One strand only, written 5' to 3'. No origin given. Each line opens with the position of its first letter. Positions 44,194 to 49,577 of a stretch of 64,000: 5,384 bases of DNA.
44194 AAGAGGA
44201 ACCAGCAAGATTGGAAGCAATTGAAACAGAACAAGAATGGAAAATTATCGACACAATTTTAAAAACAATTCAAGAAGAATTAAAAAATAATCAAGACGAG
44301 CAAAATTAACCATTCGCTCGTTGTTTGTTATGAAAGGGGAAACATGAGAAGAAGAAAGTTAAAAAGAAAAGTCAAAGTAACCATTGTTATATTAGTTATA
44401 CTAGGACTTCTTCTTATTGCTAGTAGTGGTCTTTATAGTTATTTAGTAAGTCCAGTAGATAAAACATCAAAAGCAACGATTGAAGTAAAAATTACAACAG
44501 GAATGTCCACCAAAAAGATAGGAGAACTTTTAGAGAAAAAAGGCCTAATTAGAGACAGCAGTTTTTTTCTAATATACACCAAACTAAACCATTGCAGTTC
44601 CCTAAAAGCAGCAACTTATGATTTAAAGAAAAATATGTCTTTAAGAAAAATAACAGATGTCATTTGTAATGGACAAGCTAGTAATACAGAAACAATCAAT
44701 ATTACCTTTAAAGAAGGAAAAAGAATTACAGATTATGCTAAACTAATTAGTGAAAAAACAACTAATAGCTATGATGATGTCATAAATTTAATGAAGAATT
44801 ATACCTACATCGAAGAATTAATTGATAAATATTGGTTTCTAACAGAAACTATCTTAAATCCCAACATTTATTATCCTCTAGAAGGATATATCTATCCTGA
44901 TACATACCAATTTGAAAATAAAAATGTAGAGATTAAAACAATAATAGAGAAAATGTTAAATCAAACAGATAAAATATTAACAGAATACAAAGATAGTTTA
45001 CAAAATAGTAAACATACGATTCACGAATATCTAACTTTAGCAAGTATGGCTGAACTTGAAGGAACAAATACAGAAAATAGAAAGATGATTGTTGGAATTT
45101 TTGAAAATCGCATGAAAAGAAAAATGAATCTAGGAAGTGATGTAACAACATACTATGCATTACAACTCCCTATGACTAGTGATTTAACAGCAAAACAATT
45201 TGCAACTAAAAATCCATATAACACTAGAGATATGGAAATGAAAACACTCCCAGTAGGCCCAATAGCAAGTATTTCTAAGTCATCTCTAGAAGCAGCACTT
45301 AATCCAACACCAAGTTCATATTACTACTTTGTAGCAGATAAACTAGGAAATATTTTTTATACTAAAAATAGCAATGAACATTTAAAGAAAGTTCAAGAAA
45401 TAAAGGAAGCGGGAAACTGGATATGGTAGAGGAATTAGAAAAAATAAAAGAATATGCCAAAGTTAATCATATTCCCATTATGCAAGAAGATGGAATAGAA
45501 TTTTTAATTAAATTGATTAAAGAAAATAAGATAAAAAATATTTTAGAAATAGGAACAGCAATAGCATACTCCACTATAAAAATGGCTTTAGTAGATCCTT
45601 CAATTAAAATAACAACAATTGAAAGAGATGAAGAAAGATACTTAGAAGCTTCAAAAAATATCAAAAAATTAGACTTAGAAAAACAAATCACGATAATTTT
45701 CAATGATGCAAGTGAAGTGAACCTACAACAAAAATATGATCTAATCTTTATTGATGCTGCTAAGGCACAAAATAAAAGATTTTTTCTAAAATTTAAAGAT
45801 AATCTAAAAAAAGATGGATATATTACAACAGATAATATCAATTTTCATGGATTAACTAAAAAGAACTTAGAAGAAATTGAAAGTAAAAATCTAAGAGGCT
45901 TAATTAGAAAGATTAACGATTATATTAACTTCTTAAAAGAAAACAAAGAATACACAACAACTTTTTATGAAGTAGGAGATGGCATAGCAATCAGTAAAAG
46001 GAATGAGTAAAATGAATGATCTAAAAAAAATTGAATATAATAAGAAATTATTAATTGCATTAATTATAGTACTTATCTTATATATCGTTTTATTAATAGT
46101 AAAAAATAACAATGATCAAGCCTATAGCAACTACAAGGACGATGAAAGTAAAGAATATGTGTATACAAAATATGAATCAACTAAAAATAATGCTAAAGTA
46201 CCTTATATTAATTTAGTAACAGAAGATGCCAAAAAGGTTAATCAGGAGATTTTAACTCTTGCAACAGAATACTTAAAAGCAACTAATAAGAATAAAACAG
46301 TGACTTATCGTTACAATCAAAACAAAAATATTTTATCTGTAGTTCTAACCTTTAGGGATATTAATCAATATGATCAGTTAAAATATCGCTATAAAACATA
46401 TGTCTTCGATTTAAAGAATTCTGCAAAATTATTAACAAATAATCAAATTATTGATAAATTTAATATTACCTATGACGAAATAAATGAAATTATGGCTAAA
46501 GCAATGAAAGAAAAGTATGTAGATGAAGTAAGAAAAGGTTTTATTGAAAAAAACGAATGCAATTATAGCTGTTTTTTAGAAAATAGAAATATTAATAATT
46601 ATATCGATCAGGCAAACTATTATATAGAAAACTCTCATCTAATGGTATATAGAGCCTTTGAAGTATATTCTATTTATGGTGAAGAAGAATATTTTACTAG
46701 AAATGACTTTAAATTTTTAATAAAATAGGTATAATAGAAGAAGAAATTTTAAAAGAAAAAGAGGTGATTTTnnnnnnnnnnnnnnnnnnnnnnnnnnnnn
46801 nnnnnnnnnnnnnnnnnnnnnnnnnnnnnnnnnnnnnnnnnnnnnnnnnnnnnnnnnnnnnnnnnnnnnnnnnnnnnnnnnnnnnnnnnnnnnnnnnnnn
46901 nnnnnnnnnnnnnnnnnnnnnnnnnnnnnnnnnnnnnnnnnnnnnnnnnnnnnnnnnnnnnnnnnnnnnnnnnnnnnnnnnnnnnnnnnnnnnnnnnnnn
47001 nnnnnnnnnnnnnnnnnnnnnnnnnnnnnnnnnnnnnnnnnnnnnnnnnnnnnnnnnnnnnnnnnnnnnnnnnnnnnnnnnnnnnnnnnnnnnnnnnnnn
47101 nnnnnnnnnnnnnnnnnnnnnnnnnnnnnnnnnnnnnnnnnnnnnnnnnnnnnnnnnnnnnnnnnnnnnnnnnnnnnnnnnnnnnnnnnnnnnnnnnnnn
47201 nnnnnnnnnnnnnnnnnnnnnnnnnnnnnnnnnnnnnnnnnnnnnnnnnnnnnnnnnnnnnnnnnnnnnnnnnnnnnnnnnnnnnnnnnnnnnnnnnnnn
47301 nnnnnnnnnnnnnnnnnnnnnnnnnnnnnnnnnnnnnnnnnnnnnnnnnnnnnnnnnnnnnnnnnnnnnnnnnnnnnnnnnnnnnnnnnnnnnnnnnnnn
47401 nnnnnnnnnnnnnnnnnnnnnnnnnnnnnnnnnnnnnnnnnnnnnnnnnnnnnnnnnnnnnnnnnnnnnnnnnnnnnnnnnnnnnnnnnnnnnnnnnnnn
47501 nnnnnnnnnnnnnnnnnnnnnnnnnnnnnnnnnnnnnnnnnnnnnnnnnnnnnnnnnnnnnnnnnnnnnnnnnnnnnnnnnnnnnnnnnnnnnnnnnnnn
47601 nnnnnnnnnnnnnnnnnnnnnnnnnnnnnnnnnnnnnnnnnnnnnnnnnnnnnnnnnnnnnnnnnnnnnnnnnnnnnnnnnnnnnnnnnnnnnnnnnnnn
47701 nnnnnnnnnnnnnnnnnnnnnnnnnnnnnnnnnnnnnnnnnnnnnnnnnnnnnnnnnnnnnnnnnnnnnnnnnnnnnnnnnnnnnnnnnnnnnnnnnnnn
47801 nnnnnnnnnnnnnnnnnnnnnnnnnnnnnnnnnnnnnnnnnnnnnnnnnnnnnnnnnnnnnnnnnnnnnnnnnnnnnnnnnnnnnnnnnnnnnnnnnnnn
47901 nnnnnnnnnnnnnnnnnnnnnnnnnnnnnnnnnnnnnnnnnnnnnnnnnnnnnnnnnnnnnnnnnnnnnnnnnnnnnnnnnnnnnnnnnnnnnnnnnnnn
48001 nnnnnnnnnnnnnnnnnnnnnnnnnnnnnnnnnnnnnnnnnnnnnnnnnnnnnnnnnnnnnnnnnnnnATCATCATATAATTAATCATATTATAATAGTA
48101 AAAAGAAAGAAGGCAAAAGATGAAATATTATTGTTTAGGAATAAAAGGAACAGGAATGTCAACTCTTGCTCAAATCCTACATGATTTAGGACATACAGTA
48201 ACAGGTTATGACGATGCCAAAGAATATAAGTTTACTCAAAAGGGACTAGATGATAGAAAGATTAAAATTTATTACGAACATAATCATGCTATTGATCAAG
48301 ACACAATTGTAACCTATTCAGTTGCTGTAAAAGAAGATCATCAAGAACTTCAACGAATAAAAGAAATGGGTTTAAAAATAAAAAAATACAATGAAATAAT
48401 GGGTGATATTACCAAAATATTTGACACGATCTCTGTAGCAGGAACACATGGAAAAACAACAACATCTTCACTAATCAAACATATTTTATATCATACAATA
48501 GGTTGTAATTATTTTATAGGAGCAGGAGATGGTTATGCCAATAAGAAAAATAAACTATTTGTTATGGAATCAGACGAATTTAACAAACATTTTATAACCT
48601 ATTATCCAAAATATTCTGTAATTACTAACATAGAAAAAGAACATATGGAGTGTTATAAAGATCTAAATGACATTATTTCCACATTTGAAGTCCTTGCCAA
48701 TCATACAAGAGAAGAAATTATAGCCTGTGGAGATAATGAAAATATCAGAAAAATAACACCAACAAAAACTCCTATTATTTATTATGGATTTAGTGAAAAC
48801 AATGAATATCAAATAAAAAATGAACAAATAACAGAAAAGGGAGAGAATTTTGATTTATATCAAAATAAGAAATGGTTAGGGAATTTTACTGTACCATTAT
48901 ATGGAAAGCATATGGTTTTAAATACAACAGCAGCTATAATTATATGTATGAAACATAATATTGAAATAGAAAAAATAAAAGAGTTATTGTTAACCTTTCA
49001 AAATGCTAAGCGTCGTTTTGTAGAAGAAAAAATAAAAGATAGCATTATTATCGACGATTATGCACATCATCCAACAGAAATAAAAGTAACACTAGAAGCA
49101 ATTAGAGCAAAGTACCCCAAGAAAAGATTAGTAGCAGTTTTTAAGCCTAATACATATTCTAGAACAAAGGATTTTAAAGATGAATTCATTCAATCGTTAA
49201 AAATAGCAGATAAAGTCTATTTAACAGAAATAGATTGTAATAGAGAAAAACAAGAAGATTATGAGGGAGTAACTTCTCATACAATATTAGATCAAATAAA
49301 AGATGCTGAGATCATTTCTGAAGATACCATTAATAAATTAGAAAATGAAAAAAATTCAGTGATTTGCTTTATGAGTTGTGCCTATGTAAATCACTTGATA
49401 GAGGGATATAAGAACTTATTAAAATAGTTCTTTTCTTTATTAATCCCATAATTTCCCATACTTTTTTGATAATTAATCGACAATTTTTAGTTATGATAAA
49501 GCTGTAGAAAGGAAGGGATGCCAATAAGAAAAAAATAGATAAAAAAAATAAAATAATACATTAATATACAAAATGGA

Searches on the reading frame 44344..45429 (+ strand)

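Call 63: search_protein_families(library=pfam, proteins=[window:44344-45429:+], max_evalue=0.0001)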
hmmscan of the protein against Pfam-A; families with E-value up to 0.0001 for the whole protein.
window:44344-45429:+ (361 aa): 1 family
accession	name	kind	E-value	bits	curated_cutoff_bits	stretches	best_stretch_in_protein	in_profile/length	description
PF02618.21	YceG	-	2.3e-65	221.3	32.4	1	48-352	1-275/275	YceG-like family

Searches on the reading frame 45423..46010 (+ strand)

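Call 63: search_protein_families(library=pfam, proteins=[window:45423-46010:+], max_evalue=0.0001)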
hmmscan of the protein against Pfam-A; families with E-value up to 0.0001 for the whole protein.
window:45423-46010:+ (195 aa): 5 families
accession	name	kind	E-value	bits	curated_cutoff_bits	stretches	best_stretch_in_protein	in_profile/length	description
PF01596.23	Methyltransf_3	-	1.5e-19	70.6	22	1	3-193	12-203/204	O-methyltransferase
PF01135.25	PCMT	-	1.8e-07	31.6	20.3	1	29-115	66-153/210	Protein-L-isoaspartate(D-aspartate) O-methyltransferase (PCMT)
PF02390.23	Methyltransf_4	-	1.8e-06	28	24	0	40-99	5-63/173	Putative methyltransferase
PF13578.12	Methyltransf_24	-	1.5e-05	26.3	26.3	1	41-139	1-105/105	Methyltransferase domain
PF05175.20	MTS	-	9.5e-05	22.5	23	0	24-109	19-103/170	Methyltransferase small domain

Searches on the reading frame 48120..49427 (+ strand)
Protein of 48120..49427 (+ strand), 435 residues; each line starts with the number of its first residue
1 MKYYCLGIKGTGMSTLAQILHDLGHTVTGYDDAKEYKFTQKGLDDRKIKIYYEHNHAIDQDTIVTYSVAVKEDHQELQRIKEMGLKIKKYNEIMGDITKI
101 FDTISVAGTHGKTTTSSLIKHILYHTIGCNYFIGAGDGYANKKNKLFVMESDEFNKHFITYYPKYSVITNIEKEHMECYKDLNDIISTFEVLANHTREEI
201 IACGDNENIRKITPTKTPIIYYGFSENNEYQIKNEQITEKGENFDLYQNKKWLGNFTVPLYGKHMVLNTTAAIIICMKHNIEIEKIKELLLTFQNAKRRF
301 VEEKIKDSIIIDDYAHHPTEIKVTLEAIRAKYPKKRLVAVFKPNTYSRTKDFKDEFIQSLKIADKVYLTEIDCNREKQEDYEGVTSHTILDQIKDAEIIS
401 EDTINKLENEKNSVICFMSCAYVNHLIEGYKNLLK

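Call 63: search_protein_families(library=pfam, proteins=[window:48120-49427:+], max_evalue=0.0001)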
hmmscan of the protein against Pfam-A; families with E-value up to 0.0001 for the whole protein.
window:48120-49427:+ (435 aa): 3 families
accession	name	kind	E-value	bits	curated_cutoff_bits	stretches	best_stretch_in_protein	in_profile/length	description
PF08245.18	Mur_ligase_M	-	5.2e-20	72.7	24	1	106-275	1-199/200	Mur ligase middle domain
PF01225.30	Mur_ligase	-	2.5e-16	60.2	21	1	3-99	2-92/95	Mur ligase family, catalytic domain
PF02875.26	Mur_ligase_C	-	5.7e-15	56.7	28.4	1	303-399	8-99/127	Mur ligase, glutamate ligase domain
